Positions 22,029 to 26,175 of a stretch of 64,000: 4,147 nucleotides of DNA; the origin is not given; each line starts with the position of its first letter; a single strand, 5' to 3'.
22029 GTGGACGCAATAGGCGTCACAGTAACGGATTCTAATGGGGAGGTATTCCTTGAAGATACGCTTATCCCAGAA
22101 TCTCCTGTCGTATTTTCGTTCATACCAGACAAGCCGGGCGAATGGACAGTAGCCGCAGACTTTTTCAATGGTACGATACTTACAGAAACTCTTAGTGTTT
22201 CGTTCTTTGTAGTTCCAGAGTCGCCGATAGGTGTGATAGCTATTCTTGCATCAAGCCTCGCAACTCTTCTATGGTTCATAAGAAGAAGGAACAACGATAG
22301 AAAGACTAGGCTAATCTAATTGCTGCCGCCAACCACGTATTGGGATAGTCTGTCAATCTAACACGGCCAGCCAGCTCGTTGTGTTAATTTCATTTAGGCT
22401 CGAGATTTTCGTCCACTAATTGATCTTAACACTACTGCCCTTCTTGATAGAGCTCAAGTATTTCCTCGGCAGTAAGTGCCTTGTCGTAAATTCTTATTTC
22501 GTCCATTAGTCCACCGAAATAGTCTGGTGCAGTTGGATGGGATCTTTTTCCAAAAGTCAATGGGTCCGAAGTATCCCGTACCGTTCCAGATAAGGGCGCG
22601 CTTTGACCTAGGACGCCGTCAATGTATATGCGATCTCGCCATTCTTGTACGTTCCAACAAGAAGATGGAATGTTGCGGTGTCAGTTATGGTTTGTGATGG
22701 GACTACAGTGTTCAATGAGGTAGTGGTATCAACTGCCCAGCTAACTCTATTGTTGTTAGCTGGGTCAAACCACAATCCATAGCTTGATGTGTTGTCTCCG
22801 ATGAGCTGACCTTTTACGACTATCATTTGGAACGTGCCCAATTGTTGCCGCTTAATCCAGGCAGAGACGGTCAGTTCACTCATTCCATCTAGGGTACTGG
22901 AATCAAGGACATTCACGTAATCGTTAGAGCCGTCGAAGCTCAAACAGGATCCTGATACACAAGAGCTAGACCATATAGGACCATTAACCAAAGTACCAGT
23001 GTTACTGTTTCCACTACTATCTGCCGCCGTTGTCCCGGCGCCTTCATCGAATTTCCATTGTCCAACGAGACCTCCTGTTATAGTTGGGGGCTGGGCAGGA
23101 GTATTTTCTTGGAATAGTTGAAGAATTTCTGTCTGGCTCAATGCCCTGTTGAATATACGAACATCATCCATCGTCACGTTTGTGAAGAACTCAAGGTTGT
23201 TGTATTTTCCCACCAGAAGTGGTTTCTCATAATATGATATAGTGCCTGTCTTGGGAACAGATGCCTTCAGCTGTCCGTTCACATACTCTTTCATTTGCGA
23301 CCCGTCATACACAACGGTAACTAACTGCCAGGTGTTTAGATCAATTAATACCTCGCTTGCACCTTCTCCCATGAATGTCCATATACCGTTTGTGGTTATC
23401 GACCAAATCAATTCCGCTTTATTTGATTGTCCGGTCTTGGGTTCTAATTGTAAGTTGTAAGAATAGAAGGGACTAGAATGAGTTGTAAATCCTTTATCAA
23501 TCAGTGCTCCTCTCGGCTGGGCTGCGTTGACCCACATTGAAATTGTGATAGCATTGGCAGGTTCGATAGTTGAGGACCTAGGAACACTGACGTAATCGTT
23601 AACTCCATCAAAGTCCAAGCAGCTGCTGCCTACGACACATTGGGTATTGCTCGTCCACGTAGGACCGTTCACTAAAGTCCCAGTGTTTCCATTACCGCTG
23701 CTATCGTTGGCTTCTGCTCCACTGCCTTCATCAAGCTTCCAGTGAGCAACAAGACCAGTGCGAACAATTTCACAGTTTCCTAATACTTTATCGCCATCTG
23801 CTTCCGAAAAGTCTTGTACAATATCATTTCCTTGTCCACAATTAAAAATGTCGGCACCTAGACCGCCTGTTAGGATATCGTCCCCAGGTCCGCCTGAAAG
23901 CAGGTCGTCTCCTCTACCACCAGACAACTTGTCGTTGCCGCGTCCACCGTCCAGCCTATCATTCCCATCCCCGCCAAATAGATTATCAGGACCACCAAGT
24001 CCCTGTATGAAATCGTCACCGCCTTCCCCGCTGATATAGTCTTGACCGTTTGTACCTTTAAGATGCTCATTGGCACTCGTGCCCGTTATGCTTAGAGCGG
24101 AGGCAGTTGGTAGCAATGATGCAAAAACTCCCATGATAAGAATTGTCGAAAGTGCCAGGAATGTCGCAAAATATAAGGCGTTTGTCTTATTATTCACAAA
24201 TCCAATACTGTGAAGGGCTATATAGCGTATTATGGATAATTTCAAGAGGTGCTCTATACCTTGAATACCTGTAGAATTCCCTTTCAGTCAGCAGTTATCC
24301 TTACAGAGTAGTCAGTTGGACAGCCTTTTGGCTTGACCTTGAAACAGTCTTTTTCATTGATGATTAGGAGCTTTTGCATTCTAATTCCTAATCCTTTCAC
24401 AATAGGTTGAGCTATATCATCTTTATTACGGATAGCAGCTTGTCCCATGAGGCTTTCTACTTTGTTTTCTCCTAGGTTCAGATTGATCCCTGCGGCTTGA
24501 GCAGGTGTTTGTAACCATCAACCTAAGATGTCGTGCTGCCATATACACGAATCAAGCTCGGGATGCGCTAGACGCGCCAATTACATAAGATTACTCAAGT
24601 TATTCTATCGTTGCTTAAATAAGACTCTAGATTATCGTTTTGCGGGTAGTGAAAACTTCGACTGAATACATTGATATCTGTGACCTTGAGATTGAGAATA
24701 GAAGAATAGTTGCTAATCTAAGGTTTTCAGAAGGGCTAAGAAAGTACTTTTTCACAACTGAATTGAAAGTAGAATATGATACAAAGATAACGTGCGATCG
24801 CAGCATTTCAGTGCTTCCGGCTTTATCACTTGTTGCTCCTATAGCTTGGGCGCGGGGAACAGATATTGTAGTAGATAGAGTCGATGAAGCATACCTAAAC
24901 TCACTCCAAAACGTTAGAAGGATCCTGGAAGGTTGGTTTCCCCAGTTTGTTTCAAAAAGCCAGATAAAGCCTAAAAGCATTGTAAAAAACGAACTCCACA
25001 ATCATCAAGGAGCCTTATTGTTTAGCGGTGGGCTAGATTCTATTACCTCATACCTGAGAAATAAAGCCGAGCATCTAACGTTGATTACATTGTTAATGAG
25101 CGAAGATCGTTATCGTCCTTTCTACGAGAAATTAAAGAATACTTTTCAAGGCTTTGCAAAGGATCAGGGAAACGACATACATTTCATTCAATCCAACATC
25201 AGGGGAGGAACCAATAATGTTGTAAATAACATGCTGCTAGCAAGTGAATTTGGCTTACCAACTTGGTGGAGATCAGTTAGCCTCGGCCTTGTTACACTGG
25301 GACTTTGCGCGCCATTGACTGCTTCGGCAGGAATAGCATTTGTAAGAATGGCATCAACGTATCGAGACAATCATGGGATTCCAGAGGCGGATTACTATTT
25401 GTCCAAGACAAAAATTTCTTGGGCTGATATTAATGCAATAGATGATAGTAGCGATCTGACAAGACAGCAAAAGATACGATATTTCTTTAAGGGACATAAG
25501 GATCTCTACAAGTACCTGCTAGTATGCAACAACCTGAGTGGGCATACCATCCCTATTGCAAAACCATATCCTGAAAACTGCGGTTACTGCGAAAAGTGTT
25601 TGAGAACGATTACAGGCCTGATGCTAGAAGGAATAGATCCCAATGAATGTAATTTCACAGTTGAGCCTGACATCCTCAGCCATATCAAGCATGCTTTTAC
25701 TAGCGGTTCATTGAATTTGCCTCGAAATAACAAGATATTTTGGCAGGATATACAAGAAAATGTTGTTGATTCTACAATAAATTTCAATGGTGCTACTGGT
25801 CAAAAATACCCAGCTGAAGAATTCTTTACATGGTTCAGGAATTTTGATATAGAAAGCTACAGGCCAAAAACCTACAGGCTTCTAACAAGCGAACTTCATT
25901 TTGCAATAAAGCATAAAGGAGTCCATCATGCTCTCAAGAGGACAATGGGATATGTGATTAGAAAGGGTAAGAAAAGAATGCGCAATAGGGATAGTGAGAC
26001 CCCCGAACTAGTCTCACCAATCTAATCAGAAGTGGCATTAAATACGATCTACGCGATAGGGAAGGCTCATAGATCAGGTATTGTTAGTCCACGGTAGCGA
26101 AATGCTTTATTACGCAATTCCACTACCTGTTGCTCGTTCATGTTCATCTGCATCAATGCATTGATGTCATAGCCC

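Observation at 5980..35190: PEP-CTERM-like PESPIG C-terminal sorting signal on three secreted proteins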

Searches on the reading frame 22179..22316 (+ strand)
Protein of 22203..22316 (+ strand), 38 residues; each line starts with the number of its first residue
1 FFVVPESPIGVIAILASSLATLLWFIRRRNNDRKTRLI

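Call 10: search_protein_families(library=ncbifam, proteins=[window:22203-22316:+], max_evalue=10)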
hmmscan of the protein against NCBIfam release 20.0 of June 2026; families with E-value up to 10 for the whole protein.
seq(38 aa): 2 families
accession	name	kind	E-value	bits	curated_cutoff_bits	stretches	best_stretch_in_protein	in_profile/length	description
TIGR03063.1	srtB_target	domain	0.012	15.6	18.15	1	6-29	7-28/29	sortase B protein-sorting domain-containing protein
TIGR01167.1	LPXTG_anchor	domain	0.045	14.4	15.9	1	8-31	11-34/34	LPXTG cell wall anchor domain-containing protein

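Call 24: find_homologous_proteins(query=A3, max_evalue=10)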
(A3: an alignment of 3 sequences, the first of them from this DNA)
Query A3 (3 sequences) (46 aa, profile of the alignment): 4 proteins with E <= 10 among 11 candidates.
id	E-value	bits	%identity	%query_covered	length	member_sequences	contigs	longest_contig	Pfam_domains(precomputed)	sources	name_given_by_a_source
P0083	4.2e-13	67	46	93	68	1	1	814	-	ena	-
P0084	8.5e-9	53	49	76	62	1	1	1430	-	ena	-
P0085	3.6e-8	51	52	91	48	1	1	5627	-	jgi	jgi:hypothetical protein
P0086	3.0e-7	48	49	89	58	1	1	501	-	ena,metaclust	metaclust:\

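Call 32: search_protein_families(library=ncbifam, proteins=[P0083, P0085], max_evalue=10)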
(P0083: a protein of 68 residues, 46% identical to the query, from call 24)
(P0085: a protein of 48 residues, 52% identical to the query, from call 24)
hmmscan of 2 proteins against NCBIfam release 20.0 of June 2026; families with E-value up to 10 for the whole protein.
P0083 (68 aa): 3 families
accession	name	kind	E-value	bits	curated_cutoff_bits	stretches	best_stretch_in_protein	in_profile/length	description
TIGR01167.1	LPXTG_anchor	domain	0.018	15.7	15.9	1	34-56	11-33/34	LPXTG cell wall anchor domain-containing protein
NF058571.1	GVDTG_CTERM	domain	0.1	12.9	29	1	37-55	26-44/44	GVDTG sorting domain-containing protein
TIGR02595.1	PEP_CTERM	domain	3.6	8.7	16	0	37-56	8-23/24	PEP-CTERM sorting domain-containing protein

P0085 (48 aa): 0 families

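Call 36: find_related_loci(query=A5, collection=metagenome_contigs, flank=10000)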
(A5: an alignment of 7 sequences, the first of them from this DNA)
Query A5 (46 aa) in metagenome_contigs; peptide patterns used: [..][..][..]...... (x = any residue, [..] = any of these).
67 stretches matched a pattern; 50 encode a relative of the query (tblastn E <= 1e-3); 50 distinct loci.
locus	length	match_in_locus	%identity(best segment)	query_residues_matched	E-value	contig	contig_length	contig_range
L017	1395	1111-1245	73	1-45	2e-18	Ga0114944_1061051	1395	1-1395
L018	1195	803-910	61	3-38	2e-10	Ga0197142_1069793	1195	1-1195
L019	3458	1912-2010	64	8-38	2e-9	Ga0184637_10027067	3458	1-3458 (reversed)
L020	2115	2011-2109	64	8-38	3e-9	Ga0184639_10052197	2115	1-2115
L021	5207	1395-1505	51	1-37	2e-8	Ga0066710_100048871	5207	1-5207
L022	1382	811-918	53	2-37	3e-8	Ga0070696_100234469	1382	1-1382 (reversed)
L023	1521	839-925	62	6-34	4e-8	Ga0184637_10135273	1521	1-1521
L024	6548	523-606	64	10-36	6e-8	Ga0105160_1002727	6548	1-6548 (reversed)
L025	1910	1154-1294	45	2-45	6e-8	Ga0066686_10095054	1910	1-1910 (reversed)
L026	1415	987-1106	45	5-42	6e-8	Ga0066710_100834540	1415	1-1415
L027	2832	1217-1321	49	4-38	1e-7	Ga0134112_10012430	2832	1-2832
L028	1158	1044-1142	52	5-37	2e-7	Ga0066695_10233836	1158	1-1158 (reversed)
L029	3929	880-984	49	4-38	1e-7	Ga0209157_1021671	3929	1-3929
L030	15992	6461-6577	44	1-37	1e-7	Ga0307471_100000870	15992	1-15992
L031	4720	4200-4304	49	4-38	1e-7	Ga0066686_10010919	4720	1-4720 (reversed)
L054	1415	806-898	58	8-37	2e-5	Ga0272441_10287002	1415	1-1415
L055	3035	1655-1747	58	8-37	2e-5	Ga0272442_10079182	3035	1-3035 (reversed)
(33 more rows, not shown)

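Call 58: search_protein_representatives(alignment_id=A6)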
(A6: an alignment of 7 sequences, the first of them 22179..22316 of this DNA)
Query: 7 sequences, 49 profile positions. Proteins with E-value up to 0.001 (for the whole library): 328; up to 1e-10: 69; up to 1e-30: 0. The best 150 are listed.
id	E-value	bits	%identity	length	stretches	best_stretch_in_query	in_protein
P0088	6.6e-18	80.3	-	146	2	4-48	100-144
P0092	4.2e-15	71.3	-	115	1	3-46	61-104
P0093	3.3e-14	68.5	-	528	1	3-42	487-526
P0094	3.9e-14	68.3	-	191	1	6-47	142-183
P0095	6.0e-14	67.7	-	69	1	3-46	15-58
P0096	7.7e-14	67.3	-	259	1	4-45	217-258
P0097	8.4e-14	67.2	-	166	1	9-47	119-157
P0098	1.3e-13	66.6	-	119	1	5-44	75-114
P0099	1.7e-13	66.2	-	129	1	4-44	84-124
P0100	2.4e-13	65.7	-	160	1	11-47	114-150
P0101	3.2e-13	65.3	-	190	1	8-47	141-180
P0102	3.3e-13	65.3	-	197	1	5-48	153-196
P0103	3.5e-13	65.2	-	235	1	3-43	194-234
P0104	3.5e-13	65.2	-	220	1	4-46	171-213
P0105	3.7e-13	65.1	-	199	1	7-47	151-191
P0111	1.5e-12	63.1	-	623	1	5-46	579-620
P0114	1.7e-12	63.0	-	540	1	4-44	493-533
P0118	4.1e-12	61.8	-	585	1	4-46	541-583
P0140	2.5e-11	59.3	-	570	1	4-45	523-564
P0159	1.1e-10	57.2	-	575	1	4-45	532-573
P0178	2.8e-10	55.9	-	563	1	5-46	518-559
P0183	4.4e-10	55.3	-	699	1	12-46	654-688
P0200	1.1e-09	54.0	-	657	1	5-44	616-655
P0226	6.7e-09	51.5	-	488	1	6-47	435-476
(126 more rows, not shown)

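Call 60: list_cluster_members(proteins=[P0093, P0111, P0114, P0118, P0140, P0159, P0178, P0183, P0200, P0226])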
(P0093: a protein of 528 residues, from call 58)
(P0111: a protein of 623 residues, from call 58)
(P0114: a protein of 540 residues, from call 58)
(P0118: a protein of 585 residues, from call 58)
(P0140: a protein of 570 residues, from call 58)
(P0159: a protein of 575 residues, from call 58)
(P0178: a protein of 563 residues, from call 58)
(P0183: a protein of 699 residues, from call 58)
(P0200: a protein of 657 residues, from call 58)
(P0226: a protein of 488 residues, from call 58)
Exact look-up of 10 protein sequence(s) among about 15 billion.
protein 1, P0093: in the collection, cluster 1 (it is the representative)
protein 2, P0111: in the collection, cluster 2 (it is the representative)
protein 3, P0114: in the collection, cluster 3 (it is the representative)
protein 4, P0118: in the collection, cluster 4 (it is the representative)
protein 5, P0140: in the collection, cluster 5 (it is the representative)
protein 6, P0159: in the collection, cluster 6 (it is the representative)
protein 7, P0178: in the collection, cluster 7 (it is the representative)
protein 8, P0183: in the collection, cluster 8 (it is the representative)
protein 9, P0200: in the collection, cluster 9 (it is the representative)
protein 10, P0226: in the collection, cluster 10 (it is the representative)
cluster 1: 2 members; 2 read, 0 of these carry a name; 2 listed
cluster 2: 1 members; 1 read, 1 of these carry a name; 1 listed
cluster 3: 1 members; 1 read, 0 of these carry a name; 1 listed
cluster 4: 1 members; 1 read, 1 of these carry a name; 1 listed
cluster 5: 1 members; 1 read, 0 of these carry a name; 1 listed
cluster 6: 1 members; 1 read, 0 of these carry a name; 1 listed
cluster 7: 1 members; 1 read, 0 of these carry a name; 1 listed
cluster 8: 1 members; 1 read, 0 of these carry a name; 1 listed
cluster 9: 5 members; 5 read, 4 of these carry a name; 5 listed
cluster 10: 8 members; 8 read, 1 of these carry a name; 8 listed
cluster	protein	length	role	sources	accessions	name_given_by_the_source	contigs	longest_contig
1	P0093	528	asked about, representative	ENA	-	-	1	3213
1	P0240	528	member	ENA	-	-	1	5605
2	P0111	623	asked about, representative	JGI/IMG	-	hypothetical protein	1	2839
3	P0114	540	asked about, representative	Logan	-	-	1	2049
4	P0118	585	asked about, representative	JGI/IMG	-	hypothetical protein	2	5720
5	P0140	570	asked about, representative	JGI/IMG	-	-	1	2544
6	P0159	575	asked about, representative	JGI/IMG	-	-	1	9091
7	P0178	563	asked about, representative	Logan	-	-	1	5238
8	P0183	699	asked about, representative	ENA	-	-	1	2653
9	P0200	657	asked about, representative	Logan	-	-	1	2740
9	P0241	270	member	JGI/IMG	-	hypothetical protein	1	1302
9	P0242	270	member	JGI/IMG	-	hypothetical protein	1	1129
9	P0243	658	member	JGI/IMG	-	hypothetical protein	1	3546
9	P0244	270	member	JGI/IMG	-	hypothetical protein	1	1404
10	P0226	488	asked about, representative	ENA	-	-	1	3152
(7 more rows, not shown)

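Call 68: search_protein_families(library=pfam, proteins=[P0093, P0111, P0114, P0118, P0140, P0159, P0178, P0183, P0200, P0226], max_evalue=0.0001)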
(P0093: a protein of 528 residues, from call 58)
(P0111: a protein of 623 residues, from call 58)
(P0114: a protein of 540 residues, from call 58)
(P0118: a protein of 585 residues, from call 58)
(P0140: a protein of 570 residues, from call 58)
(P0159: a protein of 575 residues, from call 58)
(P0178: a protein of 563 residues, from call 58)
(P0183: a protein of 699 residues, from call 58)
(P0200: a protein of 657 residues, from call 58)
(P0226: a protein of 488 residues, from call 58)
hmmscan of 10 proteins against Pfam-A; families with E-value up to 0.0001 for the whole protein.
P0093 (528 aa): 1 family
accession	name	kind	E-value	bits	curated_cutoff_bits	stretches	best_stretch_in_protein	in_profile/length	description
PF02369.22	Big_1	-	2.5e-06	27.9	34.9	1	317-386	17-85/93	Bacterial Ig-like domain (group 1)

P0111 (623 aa): 0 families

P0114 (540 aa): 0 families

P0118 (585 aa): 1 family
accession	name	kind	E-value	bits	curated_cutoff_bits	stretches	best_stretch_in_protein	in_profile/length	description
PF24005.1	DUF7320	-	3.3e-05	24.2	27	0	239-258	56-75/78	Domain of unknown function (DUF7320)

P0140 (570 aa): 2 families
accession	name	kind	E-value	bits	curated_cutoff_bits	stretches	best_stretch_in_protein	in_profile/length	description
PF17164.10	DUF5122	-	8.9e-06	26.3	27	0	53-83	2-32/36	Domain of unknown function (DUF5122) beta-propeller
PF24005.1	DUF7320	-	2.4e-05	24.7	27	0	221-241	56-76/78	Domain of unknown function (DUF7320)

P0159 (575 aa): 2 families
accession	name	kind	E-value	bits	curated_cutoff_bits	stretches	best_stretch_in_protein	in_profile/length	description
PF24316.1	Tli3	-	1e-05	26.3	27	0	322-366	78-127/129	T6SS Tli3 immunity protein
PF13088.12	BNR_2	-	2e-05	24.5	31.4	0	267-399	86-208/277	BNR repeat-like domain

P0178 (563 aa): 2 families
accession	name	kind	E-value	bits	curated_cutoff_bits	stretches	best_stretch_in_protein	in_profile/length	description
PF17164.10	DUF5122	-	2.2e-10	41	27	0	351-382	2-32/36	Domain of unknown function (DUF5122) beta-propeller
PF13360.13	PQQ_2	-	1.3e-07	31.9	27.6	1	176-408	5-215/233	Outer membrane protein assembly factor BamB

P0183 (699 aa): 1 family
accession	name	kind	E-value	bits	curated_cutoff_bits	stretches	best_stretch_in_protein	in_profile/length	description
PF06280.18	fn3_5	-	1.6e-05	26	27.6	0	79-110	51-82/112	Fn3-like domain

P0200 (657 aa): 0 families

P0226 (488 aa): 1 family
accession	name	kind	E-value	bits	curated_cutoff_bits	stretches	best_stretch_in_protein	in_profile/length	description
PF05345.18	He_PIG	-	5.8e-06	27.1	24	1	353-440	1-95/96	Putative Ig domain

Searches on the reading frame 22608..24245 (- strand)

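Call 7: search_protein_families(library=ncbifam, proteins=[window:22608-24245:-], max_evalue=1)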
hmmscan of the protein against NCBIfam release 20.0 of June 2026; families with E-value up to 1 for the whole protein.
window:22608-24245:- (545 aa): 8 families
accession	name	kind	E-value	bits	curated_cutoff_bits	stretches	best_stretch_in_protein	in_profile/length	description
NF046115.1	Ca_rpt_SMc04171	equivalog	5.5e-20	72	625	1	50-154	405-515/574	SMc04171 family calcium-binding repeat protein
NF052521.1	TafC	equivalog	1.3e-19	70.6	410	2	166-382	149-364/373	TafC family fimbrial protein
NF033943.0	RTX_toxin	subfamily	2.1e-14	52.7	1000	1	53-152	699-807/930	RTX family hemolysin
NF033203.1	entero_EhxA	exception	2.6e-14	52.4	2000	1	53-144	732-823/997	enterohemolysin EhxA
NF035945.1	Zn_serralysin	subfamily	5.1e-07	29.2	500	2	88-142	321-375/462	serralysin family metalloprotease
NF050046.1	PueAB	exception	9.6e-07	27.6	670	2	88-138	371-421/616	polyurethane esterase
NF053766.1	ZapA_metallo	exception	4.5e-05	22.7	940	2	100-144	335-379/483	ZapA family metalloprotease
NF052454.1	BtaGlycanEglC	equivalog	0.00052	19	700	2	104-150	109-157/459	endo-1,3-1,4-beta-glycanase EglC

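Call 8: search_protein_families(library=pfam, proteins=[window:22608-24245:-], max_evalue=0.1)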
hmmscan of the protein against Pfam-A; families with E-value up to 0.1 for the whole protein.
window:22608-24245:- (545 aa): 3 families
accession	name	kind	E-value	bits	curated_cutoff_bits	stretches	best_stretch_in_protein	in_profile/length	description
PF13385.13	Laminin_G_3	-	8.4e-34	117.3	27.6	2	213-374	1-150/151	Concanavalin A-like lectin/glucanases superfamily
PF00353.25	HemolysinCabind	-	9.9e-22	77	23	4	82-116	2-36/36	RTX calcium-binding nonapeptide repeat (4 copies)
PF15234.11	LAT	-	0.081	13.1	27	0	409-450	143-183/236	Linker for activation of T-cells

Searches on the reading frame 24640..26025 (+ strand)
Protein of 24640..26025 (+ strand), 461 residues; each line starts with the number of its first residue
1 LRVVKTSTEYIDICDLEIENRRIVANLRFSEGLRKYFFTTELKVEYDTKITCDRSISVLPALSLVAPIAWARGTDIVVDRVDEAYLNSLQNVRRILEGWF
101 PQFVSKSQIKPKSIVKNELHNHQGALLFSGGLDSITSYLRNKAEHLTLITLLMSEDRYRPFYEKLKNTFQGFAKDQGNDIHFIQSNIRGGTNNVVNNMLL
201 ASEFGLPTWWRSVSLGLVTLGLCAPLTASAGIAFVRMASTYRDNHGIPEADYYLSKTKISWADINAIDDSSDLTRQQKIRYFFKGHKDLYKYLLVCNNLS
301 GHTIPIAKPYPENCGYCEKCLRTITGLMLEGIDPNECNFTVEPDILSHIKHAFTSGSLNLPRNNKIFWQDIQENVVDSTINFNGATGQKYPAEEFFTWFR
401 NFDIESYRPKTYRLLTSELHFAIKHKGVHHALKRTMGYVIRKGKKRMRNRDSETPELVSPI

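Call 10: search_protein_families(library=ncbifam, proteins=[window:24640-26025:+], max_evalue=10)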
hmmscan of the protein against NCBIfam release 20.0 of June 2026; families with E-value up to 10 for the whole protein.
window:24640-26025:+ (461 aa): 2 families
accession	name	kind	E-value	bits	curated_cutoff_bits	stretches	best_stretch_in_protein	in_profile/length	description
NF041925.1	QatC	equivalog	0.19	10.6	280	1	102-139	77-118/398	Qat anti-phage system QueC-like protein QatC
NF047511.1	LIC_11959_fam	equivalog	0.41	10.3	125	1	347-376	36-65/156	LIC_11959 family protein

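Call 70: search_protein_families(library=pfam, proteins=[window:24640-26025:+], max_evalue=0.01)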
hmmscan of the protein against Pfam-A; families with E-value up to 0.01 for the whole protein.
window:24640-26025:+ (461 aa): 0 families
